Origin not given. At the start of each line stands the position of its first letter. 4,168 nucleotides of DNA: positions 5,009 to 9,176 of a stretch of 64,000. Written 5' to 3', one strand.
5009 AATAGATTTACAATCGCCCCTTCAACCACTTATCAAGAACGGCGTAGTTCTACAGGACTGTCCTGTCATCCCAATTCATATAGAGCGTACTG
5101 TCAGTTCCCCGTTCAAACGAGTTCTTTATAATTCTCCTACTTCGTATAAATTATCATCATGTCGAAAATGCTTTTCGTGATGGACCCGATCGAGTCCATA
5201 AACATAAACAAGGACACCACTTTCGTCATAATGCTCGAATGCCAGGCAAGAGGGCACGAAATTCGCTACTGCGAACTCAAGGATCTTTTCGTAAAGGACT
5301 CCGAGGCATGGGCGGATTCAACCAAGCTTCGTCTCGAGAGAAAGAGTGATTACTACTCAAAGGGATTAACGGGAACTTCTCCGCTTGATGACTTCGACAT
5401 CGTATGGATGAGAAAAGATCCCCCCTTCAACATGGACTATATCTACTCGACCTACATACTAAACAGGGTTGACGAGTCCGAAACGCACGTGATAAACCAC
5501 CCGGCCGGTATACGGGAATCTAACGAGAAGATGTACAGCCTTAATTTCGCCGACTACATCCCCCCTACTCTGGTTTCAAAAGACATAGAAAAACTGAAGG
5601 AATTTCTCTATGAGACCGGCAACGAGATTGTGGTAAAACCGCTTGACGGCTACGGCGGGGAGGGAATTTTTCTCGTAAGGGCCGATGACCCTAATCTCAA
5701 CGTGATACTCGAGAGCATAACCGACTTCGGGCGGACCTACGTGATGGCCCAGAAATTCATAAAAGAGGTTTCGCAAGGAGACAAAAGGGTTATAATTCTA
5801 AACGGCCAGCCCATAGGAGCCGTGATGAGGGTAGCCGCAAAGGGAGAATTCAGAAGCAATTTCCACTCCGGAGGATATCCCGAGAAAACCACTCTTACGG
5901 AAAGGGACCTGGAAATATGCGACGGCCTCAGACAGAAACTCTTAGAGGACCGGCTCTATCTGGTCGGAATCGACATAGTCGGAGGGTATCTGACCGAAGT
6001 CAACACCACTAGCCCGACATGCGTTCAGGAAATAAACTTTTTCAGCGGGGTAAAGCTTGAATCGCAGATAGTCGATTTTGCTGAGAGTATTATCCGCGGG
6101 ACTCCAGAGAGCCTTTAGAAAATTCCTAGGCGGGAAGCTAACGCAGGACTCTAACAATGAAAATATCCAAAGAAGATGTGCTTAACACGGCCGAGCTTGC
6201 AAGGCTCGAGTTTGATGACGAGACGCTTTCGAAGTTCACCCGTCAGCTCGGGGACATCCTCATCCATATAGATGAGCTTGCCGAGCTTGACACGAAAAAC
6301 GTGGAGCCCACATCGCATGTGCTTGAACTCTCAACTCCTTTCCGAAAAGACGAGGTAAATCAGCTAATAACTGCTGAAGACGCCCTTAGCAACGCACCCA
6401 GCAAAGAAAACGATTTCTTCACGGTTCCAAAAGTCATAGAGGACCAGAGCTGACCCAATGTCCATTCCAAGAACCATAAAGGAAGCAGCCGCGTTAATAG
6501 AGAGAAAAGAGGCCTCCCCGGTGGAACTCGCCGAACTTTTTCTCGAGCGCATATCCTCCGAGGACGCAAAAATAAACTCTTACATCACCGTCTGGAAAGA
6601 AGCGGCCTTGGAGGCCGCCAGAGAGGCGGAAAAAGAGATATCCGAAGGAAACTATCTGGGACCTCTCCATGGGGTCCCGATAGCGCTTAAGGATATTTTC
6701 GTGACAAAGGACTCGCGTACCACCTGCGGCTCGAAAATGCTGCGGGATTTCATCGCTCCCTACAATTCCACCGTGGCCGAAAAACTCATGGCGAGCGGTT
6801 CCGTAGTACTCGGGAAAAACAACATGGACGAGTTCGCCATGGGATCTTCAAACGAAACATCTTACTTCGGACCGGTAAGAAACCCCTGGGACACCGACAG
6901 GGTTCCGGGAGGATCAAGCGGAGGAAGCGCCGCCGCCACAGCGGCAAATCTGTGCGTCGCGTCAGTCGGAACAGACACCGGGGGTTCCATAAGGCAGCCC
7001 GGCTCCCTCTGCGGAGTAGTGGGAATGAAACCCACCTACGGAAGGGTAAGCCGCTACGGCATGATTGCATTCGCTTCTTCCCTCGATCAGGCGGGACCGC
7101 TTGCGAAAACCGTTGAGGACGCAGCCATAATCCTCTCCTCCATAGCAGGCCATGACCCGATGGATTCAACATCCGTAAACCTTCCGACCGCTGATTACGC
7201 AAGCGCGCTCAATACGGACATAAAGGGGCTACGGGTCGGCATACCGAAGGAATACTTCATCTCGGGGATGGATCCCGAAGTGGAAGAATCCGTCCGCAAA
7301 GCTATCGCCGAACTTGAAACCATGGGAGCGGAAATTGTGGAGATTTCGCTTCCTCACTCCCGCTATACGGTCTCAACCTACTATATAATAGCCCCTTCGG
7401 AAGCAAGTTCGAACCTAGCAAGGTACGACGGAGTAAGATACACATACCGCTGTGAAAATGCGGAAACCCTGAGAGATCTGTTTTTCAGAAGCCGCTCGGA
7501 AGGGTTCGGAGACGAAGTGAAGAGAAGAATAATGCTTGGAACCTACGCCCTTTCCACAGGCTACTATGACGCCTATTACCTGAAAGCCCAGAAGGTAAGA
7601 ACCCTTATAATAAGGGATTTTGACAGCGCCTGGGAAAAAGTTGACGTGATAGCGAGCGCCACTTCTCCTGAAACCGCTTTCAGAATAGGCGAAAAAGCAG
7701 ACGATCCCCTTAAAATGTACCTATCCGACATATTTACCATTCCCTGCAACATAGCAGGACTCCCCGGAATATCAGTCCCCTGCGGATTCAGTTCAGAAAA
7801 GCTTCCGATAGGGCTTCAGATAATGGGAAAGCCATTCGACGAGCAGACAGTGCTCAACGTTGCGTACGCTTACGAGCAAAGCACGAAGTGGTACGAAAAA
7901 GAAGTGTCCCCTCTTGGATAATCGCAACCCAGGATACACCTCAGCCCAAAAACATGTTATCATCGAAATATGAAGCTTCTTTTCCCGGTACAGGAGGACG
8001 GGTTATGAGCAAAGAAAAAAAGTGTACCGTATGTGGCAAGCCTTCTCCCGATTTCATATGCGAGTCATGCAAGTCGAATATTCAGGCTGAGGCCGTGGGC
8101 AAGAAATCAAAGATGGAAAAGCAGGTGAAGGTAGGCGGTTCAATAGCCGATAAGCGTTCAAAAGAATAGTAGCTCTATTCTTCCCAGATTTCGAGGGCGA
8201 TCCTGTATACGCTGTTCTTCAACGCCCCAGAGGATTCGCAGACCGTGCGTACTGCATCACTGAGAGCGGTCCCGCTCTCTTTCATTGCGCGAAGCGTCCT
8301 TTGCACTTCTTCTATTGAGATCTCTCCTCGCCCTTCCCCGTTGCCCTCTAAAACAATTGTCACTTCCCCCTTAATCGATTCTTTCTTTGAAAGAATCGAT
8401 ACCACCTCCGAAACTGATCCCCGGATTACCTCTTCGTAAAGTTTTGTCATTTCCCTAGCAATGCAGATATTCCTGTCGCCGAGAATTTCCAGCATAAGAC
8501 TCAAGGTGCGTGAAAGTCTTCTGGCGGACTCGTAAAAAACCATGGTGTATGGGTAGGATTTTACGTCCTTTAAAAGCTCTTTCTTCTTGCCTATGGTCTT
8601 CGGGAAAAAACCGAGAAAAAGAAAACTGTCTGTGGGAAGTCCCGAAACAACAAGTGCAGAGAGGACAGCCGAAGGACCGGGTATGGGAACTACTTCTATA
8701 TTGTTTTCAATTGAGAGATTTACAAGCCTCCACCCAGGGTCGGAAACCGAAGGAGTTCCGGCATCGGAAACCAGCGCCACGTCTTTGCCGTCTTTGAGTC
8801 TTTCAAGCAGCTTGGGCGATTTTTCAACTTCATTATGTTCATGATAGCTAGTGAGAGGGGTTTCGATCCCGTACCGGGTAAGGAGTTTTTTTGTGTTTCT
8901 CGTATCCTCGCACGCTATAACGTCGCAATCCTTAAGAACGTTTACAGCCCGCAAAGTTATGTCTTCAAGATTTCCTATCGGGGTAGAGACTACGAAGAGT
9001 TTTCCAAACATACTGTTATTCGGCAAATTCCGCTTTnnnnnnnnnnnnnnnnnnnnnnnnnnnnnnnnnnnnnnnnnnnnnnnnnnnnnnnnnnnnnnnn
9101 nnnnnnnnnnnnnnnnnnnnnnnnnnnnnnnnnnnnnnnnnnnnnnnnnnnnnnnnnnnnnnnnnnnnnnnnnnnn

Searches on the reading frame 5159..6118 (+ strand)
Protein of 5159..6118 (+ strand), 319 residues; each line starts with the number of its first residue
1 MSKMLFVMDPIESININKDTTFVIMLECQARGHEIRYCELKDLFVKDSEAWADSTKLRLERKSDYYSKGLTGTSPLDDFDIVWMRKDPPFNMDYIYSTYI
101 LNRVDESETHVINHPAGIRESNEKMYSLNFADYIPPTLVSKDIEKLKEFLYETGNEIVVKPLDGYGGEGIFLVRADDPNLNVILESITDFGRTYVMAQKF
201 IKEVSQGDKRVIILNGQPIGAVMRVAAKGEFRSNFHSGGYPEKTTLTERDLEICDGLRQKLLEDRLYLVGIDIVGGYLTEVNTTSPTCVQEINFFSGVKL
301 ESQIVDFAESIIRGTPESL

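Call 51: search_protein_families(library=pfam, proteins=[window:5159-6118:+], max_evalue=0.01)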
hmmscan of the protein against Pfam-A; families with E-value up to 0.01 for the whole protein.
window:5159-6118:+ (319 aa): 6 families
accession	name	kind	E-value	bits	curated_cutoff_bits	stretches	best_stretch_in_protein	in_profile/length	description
PF02955.21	GSH-S_ATP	-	5.6e-65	218.5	23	1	123-293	1-171/175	Prokaryotic glutathione synthetase, ATP-grasp domain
PF02951.20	GSH-S_N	-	1e-41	142.2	21.3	1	3-119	2-119/119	Prokaryotic glutathione synthetase, N-terminal domain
PF08443.16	RimK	-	3e-18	66.5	21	1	135-306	19-186/188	RimK-like ATP-grasp domain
PF14398.11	ATPgrasp_YheCD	-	9e-07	28.8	26.8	1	129-183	24-77/255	YheC/D like ATP-grasp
PF14397.11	ATPgrasp_ST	-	7.3e-06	25.8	31.4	1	141-239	47-171/278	Sugar-transfer associated ATP-grasp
PF02655.19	ATP-grasp_3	-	0.0035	17.9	23.2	1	152-274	29-142/160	ATP-grasp domain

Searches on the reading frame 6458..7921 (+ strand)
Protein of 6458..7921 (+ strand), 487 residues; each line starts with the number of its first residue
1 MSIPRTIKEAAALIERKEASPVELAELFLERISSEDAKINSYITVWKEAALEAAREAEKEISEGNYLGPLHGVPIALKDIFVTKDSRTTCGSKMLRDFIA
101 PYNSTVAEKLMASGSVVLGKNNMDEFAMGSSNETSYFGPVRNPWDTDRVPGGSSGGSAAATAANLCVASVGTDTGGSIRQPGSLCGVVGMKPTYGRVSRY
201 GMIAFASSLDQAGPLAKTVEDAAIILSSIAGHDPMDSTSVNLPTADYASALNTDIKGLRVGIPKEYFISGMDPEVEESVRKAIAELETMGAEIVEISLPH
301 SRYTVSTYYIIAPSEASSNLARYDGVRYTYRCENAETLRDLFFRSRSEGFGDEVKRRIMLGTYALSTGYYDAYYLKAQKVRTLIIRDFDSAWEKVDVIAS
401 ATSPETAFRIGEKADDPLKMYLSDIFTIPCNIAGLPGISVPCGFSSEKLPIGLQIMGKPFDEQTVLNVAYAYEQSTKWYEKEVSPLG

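Call 21: search_protein_families(library=pfam, proteins=[window:6458-7921:+], max_evalue=0.001)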
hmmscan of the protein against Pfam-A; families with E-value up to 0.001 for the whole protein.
window:6458-7921:+ (487 aa): 1 family
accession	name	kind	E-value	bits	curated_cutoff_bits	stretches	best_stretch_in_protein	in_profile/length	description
PF01425.27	Amidase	-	1.8e-163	545.2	27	1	23-466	1-445/445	Amidase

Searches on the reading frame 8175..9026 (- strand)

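Call 51: search_protein_families(library=pfam, proteins=[window:8175-9026:-], max_evalue=0.01)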
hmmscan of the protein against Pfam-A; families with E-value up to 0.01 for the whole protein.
window:8175-9026:- (283 aa): 2 families
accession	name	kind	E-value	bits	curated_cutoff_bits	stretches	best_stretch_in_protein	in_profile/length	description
PF00590.25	TP_methylase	-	9.7e-36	124.1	27.8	1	9-208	1-211/212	Tetrapyrrole (Corrin/Porphyrin) Methylases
PF23016.2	RsmI_C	-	0.00021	21.5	27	1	239-279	5-44/46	RsmI C-terminal HTH domain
